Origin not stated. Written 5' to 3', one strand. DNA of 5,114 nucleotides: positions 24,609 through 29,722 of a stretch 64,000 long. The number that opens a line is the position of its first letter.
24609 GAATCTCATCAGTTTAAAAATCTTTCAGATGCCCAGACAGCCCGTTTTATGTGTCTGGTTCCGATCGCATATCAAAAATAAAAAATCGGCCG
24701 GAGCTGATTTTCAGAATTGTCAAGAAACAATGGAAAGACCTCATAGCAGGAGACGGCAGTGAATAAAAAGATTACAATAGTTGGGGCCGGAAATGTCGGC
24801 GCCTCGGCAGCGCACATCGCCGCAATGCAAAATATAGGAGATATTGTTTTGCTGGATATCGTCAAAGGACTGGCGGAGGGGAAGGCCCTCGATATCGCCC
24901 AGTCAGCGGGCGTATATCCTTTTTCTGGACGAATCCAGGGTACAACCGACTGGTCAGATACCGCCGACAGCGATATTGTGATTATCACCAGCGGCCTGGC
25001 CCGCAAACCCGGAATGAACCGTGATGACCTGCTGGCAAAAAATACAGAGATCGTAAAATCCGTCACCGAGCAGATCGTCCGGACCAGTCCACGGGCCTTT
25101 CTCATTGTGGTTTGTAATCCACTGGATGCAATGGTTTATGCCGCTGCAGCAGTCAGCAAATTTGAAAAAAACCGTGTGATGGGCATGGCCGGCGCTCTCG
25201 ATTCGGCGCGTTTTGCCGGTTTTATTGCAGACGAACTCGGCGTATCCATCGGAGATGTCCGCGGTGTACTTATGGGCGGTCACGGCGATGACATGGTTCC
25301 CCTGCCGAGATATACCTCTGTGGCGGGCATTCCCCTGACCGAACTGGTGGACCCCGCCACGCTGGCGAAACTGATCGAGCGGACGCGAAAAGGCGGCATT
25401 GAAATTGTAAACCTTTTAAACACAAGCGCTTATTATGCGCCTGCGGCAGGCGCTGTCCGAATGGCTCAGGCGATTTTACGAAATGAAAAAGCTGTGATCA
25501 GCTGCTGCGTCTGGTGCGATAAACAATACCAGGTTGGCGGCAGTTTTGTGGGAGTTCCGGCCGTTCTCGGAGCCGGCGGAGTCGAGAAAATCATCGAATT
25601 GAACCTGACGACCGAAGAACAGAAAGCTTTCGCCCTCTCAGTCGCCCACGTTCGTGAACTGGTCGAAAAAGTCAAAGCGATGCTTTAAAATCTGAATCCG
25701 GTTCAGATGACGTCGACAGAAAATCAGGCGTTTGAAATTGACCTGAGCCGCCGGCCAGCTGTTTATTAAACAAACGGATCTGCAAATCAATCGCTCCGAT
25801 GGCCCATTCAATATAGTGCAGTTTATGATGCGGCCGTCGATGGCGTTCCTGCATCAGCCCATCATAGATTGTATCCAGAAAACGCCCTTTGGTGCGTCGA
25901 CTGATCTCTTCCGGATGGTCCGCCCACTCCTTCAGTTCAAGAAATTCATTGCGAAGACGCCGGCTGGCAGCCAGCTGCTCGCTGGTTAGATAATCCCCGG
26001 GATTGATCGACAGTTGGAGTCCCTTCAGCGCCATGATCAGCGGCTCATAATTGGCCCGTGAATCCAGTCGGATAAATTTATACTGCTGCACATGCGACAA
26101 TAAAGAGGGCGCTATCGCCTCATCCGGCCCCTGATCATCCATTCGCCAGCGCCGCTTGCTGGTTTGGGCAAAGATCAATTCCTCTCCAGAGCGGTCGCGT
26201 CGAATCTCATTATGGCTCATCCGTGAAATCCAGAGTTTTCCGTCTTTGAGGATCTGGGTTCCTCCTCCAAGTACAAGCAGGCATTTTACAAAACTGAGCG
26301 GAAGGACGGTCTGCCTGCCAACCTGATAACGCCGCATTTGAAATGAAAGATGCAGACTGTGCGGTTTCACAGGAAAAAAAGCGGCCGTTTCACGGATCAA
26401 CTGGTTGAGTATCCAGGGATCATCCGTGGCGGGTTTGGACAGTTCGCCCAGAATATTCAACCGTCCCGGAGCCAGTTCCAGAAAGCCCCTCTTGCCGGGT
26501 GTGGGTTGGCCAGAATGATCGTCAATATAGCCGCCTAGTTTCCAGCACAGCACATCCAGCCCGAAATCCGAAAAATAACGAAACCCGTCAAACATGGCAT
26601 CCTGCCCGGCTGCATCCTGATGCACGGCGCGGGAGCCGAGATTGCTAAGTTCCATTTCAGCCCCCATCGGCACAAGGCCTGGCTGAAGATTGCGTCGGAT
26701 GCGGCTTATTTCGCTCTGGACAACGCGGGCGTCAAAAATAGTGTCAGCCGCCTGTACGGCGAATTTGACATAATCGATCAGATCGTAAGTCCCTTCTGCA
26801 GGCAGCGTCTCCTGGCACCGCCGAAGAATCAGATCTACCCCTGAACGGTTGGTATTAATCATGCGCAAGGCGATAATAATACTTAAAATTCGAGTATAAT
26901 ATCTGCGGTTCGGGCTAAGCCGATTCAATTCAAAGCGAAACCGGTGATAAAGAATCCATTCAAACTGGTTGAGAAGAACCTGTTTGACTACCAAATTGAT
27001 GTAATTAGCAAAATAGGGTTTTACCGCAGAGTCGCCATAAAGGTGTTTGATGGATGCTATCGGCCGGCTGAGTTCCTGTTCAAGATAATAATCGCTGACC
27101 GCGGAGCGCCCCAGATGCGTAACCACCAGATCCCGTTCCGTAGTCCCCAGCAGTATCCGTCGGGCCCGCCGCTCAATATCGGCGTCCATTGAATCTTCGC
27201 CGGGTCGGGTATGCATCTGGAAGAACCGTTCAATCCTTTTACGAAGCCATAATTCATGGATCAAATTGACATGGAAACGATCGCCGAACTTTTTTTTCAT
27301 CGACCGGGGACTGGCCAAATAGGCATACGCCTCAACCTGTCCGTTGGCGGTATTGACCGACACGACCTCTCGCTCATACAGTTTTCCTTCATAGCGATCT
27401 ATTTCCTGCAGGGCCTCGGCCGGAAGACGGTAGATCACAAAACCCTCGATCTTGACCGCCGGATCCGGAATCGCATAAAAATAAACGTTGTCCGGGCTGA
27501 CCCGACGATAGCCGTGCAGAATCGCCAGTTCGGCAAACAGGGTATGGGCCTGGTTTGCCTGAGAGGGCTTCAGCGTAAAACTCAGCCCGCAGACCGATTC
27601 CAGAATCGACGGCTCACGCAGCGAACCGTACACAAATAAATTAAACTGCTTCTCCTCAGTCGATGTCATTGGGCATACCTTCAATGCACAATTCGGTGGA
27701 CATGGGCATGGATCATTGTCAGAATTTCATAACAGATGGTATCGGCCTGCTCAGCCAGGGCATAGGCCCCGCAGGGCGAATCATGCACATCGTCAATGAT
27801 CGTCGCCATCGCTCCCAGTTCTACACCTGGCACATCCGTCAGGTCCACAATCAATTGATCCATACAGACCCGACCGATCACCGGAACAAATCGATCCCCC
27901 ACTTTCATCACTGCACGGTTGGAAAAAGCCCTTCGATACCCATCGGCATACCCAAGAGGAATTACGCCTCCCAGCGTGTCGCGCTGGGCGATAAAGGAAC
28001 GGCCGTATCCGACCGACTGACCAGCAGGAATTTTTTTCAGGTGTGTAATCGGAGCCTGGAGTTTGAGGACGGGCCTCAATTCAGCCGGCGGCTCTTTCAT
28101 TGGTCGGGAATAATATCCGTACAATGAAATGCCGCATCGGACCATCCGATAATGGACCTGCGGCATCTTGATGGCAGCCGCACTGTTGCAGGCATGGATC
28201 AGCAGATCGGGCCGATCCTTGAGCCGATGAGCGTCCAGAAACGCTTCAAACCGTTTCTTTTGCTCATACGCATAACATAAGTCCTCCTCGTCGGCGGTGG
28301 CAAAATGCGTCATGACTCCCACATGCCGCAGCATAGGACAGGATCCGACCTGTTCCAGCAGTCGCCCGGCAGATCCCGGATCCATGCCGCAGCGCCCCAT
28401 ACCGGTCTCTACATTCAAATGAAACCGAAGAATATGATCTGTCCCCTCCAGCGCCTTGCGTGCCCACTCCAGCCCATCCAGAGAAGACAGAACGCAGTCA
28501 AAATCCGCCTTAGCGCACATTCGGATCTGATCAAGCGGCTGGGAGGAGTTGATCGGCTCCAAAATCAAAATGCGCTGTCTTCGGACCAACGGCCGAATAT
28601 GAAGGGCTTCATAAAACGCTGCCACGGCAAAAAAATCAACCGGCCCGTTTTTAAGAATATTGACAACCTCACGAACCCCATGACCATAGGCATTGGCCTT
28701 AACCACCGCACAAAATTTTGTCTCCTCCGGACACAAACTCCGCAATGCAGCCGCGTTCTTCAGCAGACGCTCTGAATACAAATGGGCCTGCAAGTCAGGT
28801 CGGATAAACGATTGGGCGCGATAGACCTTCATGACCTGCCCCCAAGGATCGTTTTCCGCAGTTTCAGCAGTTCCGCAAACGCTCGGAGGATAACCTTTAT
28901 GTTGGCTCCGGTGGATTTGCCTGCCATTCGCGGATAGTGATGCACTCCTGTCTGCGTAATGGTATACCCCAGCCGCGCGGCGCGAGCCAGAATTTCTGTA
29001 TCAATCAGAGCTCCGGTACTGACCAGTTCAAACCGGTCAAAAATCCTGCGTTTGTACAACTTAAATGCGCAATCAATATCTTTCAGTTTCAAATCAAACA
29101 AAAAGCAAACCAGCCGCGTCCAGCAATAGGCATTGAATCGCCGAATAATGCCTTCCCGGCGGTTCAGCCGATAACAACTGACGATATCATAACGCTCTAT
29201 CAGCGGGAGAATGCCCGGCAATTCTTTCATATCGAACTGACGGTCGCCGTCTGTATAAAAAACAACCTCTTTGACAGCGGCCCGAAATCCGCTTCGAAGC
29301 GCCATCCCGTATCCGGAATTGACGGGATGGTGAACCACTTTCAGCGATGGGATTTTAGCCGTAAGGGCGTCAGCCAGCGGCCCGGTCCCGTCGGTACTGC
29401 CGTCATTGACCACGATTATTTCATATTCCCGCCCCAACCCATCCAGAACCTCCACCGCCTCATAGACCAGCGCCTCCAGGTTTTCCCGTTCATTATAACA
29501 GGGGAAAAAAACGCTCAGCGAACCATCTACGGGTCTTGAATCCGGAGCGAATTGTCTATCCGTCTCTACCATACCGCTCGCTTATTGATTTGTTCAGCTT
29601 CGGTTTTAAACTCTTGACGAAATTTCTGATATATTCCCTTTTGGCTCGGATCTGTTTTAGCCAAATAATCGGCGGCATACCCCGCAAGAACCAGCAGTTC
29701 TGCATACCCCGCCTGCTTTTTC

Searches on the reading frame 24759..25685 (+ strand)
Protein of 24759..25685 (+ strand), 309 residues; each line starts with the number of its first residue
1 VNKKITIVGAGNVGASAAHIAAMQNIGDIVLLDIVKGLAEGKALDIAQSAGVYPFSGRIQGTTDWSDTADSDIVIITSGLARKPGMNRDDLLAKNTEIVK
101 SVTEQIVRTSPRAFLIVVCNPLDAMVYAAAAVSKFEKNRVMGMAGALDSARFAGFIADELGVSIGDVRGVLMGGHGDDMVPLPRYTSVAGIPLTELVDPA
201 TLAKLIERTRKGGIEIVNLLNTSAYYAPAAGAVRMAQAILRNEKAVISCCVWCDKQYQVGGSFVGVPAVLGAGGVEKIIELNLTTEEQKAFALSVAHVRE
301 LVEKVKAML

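Call 31: search_protein_families(library=pfam, proteins=[window:24759-25685:+], max_evalue=0.00001)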
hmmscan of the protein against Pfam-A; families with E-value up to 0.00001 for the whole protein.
window:24759-25685:+ (309 aa): 2 families
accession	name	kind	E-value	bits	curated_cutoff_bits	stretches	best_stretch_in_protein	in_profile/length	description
PF00056.29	Ldh_1_N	-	2.2e-37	128.6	27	1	4-142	2-141/141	lactate/malate dehydrogenase, NAD binding domain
PF02866.23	Ldh_1_C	-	1.4e-28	100.5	22.6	1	147-307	3-172/174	lactate/malate dehydrogenase, alpha/beta C-terminal domain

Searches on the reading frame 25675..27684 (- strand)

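Call 31: search_protein_families(library=pfam, proteins=[window:25675-27684:-], max_evalue=0.00001)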
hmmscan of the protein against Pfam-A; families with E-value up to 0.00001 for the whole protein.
window:25675-27684:- (670 aa): 1 family
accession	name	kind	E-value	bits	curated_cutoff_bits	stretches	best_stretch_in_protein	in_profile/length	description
PF06094.17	GGACT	-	1.4e-15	58.4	22.8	1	16-126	1-104/120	Gamma-glutamyl cyclotransferase, AIG2-like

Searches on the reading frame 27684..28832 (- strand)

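Call 31: search_protein_families(library=pfam, proteins=[window:27684-28832:-], max_evalue=0.00001)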
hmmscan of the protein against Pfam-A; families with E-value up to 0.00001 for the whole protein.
window:27684-28832:- (383 aa): 2 families
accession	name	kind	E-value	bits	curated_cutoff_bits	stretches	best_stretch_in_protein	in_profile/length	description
PF01168.26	Ala_racemase_N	-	1.1e-54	185.9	24.1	1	21-241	4-219/220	Alanine racemase, N-terminal domain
PF00842.27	Ala_racemase_C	-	5.2e-38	129.9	25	1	255-381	1-126/127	Alanine racemase, C-terminal domain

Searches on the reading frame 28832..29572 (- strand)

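Call 31: search_protein_families(library=pfam, proteins=[window:28832-29572:-], max_evalue=0.00001)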
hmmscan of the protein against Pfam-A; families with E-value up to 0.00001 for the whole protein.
window:28832-29572:- (247 aa): 1 family
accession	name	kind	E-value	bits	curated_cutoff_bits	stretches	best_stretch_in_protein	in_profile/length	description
PF00535.33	Glycos_transf_2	-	1.2e-24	87.6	23.3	1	20-179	1-165/168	Glycosyl transferase family 2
